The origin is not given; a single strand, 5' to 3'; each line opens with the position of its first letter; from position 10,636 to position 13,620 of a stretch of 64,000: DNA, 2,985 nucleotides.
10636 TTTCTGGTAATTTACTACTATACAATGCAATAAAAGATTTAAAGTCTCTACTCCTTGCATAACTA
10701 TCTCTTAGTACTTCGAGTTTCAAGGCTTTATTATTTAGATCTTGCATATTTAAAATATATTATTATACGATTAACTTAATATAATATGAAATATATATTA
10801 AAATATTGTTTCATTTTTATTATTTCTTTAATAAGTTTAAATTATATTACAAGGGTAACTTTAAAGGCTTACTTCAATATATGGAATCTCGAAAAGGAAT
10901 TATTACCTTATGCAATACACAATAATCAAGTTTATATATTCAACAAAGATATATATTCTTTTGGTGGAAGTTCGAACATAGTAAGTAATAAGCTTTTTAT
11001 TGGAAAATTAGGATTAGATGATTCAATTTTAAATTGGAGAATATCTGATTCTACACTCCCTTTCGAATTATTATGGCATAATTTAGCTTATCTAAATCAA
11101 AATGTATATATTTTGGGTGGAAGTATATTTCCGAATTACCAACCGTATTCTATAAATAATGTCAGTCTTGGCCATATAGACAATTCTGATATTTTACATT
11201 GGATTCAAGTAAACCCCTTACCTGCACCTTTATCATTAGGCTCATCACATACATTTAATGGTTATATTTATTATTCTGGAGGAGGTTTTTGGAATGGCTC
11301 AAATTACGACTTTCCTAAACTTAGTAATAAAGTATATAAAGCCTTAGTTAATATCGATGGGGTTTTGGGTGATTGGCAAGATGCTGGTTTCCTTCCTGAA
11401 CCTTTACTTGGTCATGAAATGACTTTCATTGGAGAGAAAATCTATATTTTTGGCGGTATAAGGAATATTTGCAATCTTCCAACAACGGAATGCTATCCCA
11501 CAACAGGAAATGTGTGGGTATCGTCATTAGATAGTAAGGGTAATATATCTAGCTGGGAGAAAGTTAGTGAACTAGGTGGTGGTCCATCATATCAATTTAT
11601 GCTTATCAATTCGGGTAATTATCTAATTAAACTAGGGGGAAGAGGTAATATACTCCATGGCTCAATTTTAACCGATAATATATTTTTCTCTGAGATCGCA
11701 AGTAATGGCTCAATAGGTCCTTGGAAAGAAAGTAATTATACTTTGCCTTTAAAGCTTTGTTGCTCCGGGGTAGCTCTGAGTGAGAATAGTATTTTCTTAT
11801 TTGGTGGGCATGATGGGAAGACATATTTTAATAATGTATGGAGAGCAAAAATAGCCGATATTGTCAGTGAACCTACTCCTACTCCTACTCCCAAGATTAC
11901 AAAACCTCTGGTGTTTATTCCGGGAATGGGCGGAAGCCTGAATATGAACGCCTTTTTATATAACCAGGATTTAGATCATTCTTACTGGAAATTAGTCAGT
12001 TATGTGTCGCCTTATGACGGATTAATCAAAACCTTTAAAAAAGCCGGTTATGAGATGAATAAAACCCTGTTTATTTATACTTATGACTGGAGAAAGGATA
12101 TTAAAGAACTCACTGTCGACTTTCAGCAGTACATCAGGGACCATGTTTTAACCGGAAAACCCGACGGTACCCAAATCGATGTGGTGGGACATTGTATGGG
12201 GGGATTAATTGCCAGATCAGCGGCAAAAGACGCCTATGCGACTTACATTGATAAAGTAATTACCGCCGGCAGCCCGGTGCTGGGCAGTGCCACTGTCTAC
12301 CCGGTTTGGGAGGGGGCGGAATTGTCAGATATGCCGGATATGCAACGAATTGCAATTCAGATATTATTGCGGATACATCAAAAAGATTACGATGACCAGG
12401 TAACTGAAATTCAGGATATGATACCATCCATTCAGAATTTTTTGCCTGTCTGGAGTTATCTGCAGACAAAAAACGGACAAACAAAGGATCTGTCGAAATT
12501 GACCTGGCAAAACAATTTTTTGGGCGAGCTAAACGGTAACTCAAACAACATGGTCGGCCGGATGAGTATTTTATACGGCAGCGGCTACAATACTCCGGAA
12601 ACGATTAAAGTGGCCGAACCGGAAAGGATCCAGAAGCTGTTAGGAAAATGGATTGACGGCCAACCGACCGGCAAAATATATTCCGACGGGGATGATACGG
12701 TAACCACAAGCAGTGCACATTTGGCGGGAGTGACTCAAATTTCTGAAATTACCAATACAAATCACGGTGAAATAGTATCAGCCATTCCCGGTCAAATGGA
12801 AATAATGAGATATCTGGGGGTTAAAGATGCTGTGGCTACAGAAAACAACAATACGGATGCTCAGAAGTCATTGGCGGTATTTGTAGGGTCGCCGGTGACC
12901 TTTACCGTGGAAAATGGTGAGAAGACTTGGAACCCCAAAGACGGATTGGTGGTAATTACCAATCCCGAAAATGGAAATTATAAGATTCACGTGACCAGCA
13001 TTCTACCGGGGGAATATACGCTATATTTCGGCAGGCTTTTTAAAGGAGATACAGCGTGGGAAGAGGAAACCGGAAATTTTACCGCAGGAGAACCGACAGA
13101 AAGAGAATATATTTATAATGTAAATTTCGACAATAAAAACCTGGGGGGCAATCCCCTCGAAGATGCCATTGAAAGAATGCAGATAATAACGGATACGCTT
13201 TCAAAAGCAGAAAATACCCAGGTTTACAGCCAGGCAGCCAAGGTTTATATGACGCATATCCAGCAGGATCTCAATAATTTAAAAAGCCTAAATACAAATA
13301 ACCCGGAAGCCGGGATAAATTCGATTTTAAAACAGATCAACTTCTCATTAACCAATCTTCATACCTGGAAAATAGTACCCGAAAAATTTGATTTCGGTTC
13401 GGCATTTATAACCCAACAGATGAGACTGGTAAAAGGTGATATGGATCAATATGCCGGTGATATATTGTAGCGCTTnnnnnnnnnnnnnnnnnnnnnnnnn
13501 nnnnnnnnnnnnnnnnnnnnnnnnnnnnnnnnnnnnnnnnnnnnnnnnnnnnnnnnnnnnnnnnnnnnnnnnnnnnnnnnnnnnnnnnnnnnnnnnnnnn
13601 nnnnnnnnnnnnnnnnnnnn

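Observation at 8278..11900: AT-rich cassette whose right-hand boundary falls inside an ORF, at the Kelch/linker junction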

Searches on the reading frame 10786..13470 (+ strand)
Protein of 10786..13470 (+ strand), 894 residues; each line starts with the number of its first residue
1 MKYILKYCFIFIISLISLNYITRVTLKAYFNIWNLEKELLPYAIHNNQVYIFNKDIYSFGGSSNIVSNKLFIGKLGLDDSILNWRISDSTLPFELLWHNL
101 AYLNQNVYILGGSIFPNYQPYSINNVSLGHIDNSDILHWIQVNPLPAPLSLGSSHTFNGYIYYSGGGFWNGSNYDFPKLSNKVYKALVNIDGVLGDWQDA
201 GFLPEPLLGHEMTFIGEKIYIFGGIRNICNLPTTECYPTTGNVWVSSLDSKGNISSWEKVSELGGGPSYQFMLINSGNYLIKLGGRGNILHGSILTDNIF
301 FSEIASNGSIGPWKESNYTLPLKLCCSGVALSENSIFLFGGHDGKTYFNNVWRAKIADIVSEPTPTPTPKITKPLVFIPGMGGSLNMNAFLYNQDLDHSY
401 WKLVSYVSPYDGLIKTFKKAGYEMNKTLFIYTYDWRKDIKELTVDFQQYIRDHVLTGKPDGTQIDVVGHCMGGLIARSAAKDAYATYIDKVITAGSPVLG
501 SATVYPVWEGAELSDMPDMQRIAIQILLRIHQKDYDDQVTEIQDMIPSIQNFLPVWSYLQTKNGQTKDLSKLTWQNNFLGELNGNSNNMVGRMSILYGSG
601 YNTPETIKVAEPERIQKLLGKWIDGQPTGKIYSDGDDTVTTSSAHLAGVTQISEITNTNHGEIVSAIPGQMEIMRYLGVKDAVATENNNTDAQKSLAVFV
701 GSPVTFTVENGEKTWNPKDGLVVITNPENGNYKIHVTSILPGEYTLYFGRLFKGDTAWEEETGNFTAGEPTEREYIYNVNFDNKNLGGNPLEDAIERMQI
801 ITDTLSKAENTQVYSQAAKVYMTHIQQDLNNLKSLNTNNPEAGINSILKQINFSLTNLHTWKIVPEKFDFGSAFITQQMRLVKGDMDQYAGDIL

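Call 5: search_protein_families(library=pfam, proteins=[window:10786-13470:+], max_evalue=0.01)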
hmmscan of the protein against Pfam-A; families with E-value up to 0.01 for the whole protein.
window:10786-13470:+ (894 aa): 20 families
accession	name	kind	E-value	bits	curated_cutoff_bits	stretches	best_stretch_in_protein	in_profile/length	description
PF02450.21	LCAT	-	3.9e-16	59.7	21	1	408-551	67-207/392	Lecithin:cholesterol acyltransferase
PF24681.1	Kelch_KLHDC2_KLHL20_DRC7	-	6.5e-12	45.6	50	2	209-358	1-138/221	KLHDC2/KLHL20/DRC7 Kelch-repeats domain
PF01344.31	Kelch_1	-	1.4e-10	40.9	20.1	2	208-245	3-40/46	Kelch motif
PF07819.20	PGAP1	-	3.3e-08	34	24.3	1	374-501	6-132/233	PGAP1-like alpha/beta domain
PF13964.12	Kelch_6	-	5.8e-07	29.7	25.3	0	209-261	4-44/50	Kelch motif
PF13854.13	Kelch_HCF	-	1.2e-06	28.5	113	1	201-268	116-183/345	Host cell factor, Kelch-repeats domain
PF00561.26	Abhydrolase_1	-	1.9e-05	24.9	25.8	1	445-522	54-126/245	alpha/beta hydrolase fold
PF24981.1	Beta-prop_ATRN-LZTR1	-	2.7e-05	24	50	0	204-228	37-61/289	Attractin/LZTR1 beta-propeller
PF13415.12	Kelch_3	-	2.9e-05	24.6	22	0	216-265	1-38/48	Galactose oxidase, central domain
PF05057.20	DUF676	-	3.5e-05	23.8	20.3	1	437-507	53-134/217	Putative serine esterase (DUF676)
PF24996.1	NANM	-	6.8e-05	22.3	45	0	247-351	33-133/350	N-acetylneuraminate epimerase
PF12697.13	Abhydrolase_6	-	0.00013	23.2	26.3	1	375-509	1-100/217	Alpha/beta hydrolase family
PF01674.24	Lipase_2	-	0.00025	21.1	20.3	1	374-498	3-109/219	Lipase (class 2)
PF13418.12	Kelch_4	-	0.00026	21.3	21.6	0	325-353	4-33/49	Galactose oxidase, central domain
PF07646.21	Kelch_2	-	0.00044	20.5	21.3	0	209-244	4-41/48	Kelch motif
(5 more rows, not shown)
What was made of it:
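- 10786..11868 (+): AT-rich 5' part of the Kelch-hydrolase ORF: signal-anchor helix (aa 2-20) plus a six-bladed Kelch beta-propeller (aa ~33-355). Pfam Kelch families (call 5).
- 11896..13470 (+): 3' part with host-like composition: LCAT/PGAP1-like alpha/beta hydrolase (nucleophile elbow GHCMGG at 12187-12204), beta-sandwich (aa ~695-779), helical tail. Pfam LCAT 59.7 bits, PGAP1 34 bits (call 5).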

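Call 12: find_homologous_proteins(query=window:10786-13467:+, max_evalue=0.00001)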
Query window:10786-13467:+ (894 aa): 8 proteins with E <= 0.00001 among 8000 candidates.
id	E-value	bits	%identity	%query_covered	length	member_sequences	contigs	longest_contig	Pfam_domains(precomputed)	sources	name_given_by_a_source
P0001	0.0e+0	2078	100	100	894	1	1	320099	PF13964.13,PF24681.2,PF13854.13,PF13415.13,PF02450.22,PF24981.2,PF01344.32,PF00561.27,PF07819.20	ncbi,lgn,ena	-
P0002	6.0e-188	645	37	99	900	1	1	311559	PF02089.22,PF13964.13,PF24681.2,PF13415.13,PF12697.14,PF02450.22,PF01344.32,PF00561.27,PF07819.20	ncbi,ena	-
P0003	1.2e-109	386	32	88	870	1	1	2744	PF02089.22,PF24996.1,PF07646.22,PF24681.2,PF13415.13,PF02450.22,PF24981.2,PF00561.27,PF07819.20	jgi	jgi:pimeloyl-ACP methyl ester carboxylesterase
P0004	1.4e-107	379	30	91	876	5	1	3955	PF02089.22,PF06259.19,PF13964.13,PF24681.2,PF13415.13,PF02450.22,PF24981.2,PF00561.27,PF07819.20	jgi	-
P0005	8.4e-13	66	40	10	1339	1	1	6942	PF02089.22,PF00415.25,PF02450.22,PF13540.13,PF25384.2,PF07819.20,PF25390.2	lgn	-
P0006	3.1e-11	60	30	22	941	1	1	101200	PF02089.22,PF05057.21,PF01674.25,PF02450.22,PF00561.27,PF07819.20,PF24096.3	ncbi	-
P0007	7.3e-8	49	32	15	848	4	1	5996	PF02089.22,PF02450.22,PF07819.20,PF22888.2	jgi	-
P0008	5.9e-7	46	30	17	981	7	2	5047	PF02450.22,PF08309.18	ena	-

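Call 13: find_encoding_contigs(protein=P0002, flank=10000, max_places=4)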
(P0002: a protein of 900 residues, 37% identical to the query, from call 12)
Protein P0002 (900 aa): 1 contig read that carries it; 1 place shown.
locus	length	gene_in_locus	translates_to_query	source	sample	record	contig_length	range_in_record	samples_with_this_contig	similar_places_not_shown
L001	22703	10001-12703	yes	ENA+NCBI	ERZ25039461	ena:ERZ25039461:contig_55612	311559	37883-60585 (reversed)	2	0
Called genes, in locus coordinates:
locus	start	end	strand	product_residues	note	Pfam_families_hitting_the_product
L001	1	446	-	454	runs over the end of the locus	PF10502:Peptidase_S26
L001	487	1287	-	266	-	PF01930:Cas_Cas4 (faint), PF12705:PDDEXK_1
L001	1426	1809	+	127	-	-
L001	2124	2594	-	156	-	PF04932:Wzy_C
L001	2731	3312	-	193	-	-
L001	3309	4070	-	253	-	PF00535:Glycos_transf_2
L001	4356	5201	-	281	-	-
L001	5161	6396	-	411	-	PF01943:Polysacc_synt, PF13440:Polysacc_synt_3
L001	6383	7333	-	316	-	PF13641:Glyco_tranf_2_3, PF00535:Glycos_transf_2, PF13506:Glyco_transf_21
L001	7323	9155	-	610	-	PF13489:Methyltransf_23, PF08241:Methyltransf_11, PF08242:Methyltransf_12, PF13649:Methyltransf_25, PF13847:Methyltransf_31, PF13439:Glyco_transf_4, PF00534:Glycos_transf_1, PF13692:Glyco_trans_1_4, +2 more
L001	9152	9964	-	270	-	PF13489:Methyltransf_23, PF01728:FtsJ (faint), PF13649:Methyltransf_25, PF13847:Methyltransf_31, PF08241:Methyltransf_11, PF08242:Methyltransf_12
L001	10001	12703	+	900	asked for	PF13964:Beta-prop_Calicin (weak), PF13415:Beta-prop_FBX42 (weak), PF24681:Kelch_KLHDC2_KLHL20_DRC7, PF01344:Kelch_1 (weak), PF00561:Abhydrolase_1 (weak), PF02089:Palm_thioest (weak), PF02450:LCAT, PF07819:PGAP1, +1 more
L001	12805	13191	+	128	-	-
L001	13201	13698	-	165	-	PF13529:Peptidase_C39_2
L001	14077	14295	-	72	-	-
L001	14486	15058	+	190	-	PF10502:Peptidase_S26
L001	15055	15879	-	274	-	PF02195:ParB_N, PF17762:HTH_ParB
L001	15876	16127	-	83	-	PF01016:Ribosomal_L27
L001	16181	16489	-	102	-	PF00829:Ribosomal_L21p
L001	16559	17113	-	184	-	PF13328:HD_4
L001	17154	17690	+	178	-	PF02525:Flavodoxin_2 (weak), PF03358:FMN_red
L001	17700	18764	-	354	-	PF01098:FTSW_RODA_SPOVE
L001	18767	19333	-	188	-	PF08264:Anticodon_1, PF19302:DUF5915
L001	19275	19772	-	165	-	PF08264:Anticodon_1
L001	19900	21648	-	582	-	PF00133:tRNA-synt_1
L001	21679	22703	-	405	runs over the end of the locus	PF00091:Tubulin, PF12327:FtsZ_C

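Call 14: find_encoding_contigs(protein=P0001, flank=10000, max_places=4)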
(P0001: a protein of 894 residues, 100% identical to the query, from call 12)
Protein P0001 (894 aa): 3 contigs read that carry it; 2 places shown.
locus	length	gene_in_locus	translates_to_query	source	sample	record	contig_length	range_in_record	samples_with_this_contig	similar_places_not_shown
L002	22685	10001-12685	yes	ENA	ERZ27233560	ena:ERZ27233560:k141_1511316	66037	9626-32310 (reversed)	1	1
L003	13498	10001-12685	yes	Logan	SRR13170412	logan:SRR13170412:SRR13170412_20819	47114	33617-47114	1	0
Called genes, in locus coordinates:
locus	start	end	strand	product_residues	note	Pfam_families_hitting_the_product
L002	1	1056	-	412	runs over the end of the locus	PF00083:Sugar_tr, PF07690:MFS_1, PF12832:MFS_1_like (weak), PF07690:MFS_1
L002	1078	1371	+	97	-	-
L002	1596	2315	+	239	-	PF27332:TP_0781 (faint), PF17936:Big_6 (weak), PF19077:Big_13 (weak), PF09136:Glucodextran_B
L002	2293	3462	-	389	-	PF04932:Wzy_C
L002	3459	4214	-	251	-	PF00535:Glycos_transf_2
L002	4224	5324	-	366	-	-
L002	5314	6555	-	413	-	PF01943:Polysacc_synt, PF13440:Polysacc_synt_3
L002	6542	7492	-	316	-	PF13506:Glyco_transf_21, PF13641:Glyco_tranf_2_3 (weak), PF00535:Glycos_transf_2, PF13641:Glyco_tranf_2_3 (weak)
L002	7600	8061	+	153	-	PF00132:Hexapep (weak)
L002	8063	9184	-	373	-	PF13439:Glyco_transf_4, PF00534:Glycos_transf_1, PF13692:Glyco_trans_1_4, PF20706:GT4-conflict (weak)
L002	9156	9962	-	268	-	PF13489:Methyltransf_23, PF13649:Methyltransf_25, PF13847:Methyltransf_31, PF08241:Methyltransf_11, PF08242:Methyltransf_12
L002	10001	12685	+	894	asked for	PF24981:Beta-prop_ATRN-LZTR1 (faint), PF24681:Kelch_KLHDC2_KLHL20_DRC7 (weak), PF13415:Beta-prop_FBX42 (weak), PF24681:Kelch_KLHDC2_KLHL20_DRC7 (weak), PF13854:Kelch_HCF (weak), PF24681:Kelch_KLHDC2_KLHL20_DRC7 (weak), PF07819:PGAP1, PF02450:LCAT, +3 more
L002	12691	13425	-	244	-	PF13529:Peptidase_C39_2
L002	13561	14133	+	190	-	PF10502:Peptidase_S26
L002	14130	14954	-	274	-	PF02195:ParB_N, PF17762:HTH_ParB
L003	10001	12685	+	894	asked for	PF24981:Beta-prop_ATRN-LZTR1 (faint), PF24681:Kelch_KLHDC2_KLHL20_DRC7 (weak), PF13415:Beta-prop_FBX42 (weak), PF24681:Kelch_KLHDC2_KLHL20_DRC7 (weak), PF13854:Kelch_HCF (weak), PF24681:Kelch_KLHDC2_KLHL20_DRC7 (weak), PF07819:PGAP1, PF02450:LCAT, +3 more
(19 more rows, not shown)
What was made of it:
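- The window comes from a metagenome-assembled genome (inferred from calls 12 and 14).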

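Call 21: find_related_loci(query=A1, collection=genome_contigs, flank=10000)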
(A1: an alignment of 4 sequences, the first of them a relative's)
Query A1 (894 aa) in genome_contigs; peptide patterns used: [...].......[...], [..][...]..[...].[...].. (x = any residue, [..] = any of these).
67 stretches matched a pattern; 4 encode a relative of the query (tblastn E <= 1e-3); 4 distinct loci.
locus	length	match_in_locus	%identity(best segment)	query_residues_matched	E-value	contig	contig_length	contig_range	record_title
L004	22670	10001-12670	37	6-889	0e+0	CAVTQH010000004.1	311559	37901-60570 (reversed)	MAG: Candidatus Amesbacteria bacterium isolate MFD00709.bin.1.50 genome assembly, contig: contig_55612, whole genome sho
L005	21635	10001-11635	30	341-879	5e-55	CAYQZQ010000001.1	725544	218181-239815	MAG TPA_asm: uncultured Pseudomonadales bacterium isolate binchicken_co17_216 genome assembly, contig: NODE_2_length_725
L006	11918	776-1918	27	375-761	1e-42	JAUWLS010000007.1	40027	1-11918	MAG: Candidatus Shapirobacteria bacterium isolate CSMAG_2378 CSMAG_2378_k141_408803_length_40027_cov_9.0000, whole genom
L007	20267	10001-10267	29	421-501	3e-5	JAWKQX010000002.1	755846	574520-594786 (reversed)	MAG: Kofleriaceae bacterium isolate BC1.218 BC1.218.fa-2, whole genome shotgun sequence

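Call 22: find_related_loci(query=A1, collection=metagenome_contigs, flank=10000)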
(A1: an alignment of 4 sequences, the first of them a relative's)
Query A1 (894 aa) in metagenome_contigs; peptide patterns used: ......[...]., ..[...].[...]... (x = any residue, [..] = any of these).
150 stretches matched a pattern; 21 encode a relative of the query (tblastn E <= 1e-3); 21 distinct loci.
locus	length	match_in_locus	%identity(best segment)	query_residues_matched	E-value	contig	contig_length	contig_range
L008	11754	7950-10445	33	40-894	8e-139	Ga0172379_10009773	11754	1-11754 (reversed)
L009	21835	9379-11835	31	39-892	2e-126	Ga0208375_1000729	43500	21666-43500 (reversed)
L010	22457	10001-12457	31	39-892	2e-126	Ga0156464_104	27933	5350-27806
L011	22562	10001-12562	30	6-892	7e-122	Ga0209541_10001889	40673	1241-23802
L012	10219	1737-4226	31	40-892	3e-114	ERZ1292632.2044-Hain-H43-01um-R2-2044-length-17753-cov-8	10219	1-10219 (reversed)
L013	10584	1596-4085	31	40-892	7e-114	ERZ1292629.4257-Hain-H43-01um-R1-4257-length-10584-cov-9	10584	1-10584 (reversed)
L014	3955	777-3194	30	8-820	1e-107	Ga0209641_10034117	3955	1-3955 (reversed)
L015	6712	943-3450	31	1-847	7e-95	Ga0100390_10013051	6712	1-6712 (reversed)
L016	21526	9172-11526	32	40-847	5e-95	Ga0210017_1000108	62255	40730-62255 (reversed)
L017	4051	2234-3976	30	1-587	5e-76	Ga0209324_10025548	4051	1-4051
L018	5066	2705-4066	30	349-784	1e-55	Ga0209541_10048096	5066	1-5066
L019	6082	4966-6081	31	366-739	4e-50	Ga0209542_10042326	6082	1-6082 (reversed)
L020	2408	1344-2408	32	40-414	3e-45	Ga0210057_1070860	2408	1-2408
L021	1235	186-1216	31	40-403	4e-39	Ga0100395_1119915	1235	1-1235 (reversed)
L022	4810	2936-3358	30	380-517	5e-10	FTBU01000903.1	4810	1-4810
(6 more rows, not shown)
